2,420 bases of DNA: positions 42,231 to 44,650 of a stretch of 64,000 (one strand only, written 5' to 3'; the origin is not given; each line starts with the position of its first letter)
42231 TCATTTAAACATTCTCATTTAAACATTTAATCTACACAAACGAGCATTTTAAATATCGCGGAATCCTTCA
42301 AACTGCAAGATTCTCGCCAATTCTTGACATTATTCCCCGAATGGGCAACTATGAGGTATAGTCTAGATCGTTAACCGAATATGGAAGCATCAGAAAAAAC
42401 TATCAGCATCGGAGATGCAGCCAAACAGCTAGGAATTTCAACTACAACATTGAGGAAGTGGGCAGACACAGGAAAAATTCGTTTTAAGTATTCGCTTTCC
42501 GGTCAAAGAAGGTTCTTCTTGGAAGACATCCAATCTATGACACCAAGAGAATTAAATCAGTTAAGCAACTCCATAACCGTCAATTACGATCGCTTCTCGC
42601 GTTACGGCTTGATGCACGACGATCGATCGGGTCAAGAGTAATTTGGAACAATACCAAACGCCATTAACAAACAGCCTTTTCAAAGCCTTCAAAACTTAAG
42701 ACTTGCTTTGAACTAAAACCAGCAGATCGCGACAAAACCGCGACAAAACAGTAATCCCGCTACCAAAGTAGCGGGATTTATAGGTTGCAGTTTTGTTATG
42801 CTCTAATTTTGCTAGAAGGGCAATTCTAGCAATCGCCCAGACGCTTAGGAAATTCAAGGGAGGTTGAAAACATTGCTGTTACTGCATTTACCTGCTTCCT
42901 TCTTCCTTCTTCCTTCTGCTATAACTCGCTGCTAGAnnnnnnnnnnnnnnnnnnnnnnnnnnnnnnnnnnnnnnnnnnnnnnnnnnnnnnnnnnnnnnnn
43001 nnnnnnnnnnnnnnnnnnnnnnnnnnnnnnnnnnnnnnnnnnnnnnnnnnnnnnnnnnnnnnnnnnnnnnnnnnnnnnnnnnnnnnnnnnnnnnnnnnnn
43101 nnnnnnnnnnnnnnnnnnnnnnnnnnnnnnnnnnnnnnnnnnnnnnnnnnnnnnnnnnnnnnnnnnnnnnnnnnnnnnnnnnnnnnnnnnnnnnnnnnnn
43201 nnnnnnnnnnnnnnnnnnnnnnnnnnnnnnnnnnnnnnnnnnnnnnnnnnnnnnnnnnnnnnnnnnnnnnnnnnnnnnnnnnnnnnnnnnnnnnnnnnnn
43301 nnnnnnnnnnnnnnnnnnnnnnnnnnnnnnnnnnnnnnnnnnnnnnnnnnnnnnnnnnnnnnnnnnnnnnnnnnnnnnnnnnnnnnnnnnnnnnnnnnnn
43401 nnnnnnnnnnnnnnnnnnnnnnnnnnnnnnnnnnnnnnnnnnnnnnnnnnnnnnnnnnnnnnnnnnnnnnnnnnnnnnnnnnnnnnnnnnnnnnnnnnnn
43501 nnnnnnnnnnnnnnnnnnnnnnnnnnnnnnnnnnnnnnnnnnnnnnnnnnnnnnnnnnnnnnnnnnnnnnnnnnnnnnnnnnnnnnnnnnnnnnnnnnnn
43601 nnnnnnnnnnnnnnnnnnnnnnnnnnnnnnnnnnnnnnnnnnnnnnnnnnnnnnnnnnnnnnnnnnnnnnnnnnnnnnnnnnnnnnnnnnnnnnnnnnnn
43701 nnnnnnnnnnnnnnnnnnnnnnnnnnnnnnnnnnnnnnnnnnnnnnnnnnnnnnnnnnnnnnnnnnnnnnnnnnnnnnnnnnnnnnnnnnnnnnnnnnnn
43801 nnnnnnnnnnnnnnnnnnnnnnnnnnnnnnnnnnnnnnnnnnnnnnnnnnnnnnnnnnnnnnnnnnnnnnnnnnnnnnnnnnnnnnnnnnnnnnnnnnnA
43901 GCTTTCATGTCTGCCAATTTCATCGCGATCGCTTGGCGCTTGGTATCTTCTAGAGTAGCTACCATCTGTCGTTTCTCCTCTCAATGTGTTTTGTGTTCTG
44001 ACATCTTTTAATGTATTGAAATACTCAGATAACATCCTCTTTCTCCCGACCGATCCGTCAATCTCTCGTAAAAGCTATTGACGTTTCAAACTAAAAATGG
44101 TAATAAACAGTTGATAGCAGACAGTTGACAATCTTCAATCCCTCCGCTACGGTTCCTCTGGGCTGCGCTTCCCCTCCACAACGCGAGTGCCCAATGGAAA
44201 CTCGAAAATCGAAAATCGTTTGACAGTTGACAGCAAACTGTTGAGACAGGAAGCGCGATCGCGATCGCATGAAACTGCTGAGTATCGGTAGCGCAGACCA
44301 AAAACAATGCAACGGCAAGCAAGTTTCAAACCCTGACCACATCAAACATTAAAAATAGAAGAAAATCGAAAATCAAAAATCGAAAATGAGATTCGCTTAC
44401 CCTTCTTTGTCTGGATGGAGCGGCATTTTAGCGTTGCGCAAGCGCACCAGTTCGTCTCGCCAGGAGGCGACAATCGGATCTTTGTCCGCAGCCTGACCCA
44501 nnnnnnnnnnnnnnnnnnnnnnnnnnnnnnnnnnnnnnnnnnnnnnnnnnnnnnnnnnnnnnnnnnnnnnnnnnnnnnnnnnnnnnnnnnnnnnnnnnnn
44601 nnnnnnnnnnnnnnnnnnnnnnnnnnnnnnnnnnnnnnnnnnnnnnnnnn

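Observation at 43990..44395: Duplicated ~350-400 bp non-coding element upstream of two unrelated minus-strand genes (second copy at 48930-49295)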

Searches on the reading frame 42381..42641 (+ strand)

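Call 55: search_protein_families(library=pfam, proteins=[window:42381-42641:+], max_evalue=1)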
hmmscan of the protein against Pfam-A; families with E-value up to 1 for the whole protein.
window:42381-42641:+ (86 aa): 22 families
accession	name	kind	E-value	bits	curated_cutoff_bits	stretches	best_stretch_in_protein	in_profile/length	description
PF00376.29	MerR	-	9e-09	35.5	28.2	1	9-45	1-38/38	MerR family regulatory protein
PF12728.13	HTH_17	-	5.8e-08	33.3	27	1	9-51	3-44/51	Helix-turn-helix domain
PF13411.12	MerR_1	-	6.4e-06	26.6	21.6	1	9-51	2-44/69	MerR HTH family regulatory protein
PF02042.20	RWP-RK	-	0.0018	18.6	29.3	1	9-28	14-33/49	RWP-RK domain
PF10668.15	Phage_terminase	-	0.0024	18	22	1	4-28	19-43/67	Phage terminase small subunit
PF01527.26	HTH_Tnp_1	-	0.01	16.5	24.1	1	2-28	18-44/75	Transposase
PF13518.12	HTH_28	-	0.01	16.3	25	1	6-28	12-33/52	Helix-turn-helix domain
PF13338.12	AbiEi_4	-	0.012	16.2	25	1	7-33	13-38/49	Transcriptional regulator, AbiEi antitoxin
PF02954.25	HTH_8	-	0.013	15.6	22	1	10-26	21-37/42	Bacterial regulatory protein, Fis family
PF13384.12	HTH_23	-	0.02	15.1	24.6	1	9-28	19-38/50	Homeodomain-like domain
PF13542.12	HTH_Tnp_ISL3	-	0.027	14.4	27.4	1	2-29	22-48/51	Helix-turn-helix domain of transposase family ISL3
PF08220.18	HTH_DeoR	-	0.028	14.6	21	1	5-26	12-33/57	DeoR-like helix-turn-helix domain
PF13022.12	HTH_Tnp_1_2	-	0.033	14.7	27.9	1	7-53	26-70/122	Helix-turn-helix of insertion element transposase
PF20155.4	TMP_3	-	0.055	13.6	41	1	11-36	123-148/192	Tape measure protein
PF03374.19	ANT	-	0.059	14.1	25.3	1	3-33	19-49/108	Phage antirepressor protein KilAC domain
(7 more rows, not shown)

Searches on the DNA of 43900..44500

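Call 9: search_rna_families(source=window, start=43900, end=44500, threshold=evalue, max_evalue=10)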
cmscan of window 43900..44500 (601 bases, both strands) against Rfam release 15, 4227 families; matches with E-value up to 10: 3.
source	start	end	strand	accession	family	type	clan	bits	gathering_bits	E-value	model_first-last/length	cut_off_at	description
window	43971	44002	-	RF01376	CRISPR-DR63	Gene; CRISPR;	CL00015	19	37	3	1-37/37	no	CRISPR RNA direct repeat element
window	43993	44050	-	RF00179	GAIT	Cis-reg;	-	15.9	37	6.9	1-71/71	no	GAIT element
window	44015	44090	+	RF01637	ceN47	Gene; snRNA; snoRNA; CD-box;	-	12.4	35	5.1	1-155/155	no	Nematode snoRNA ceN47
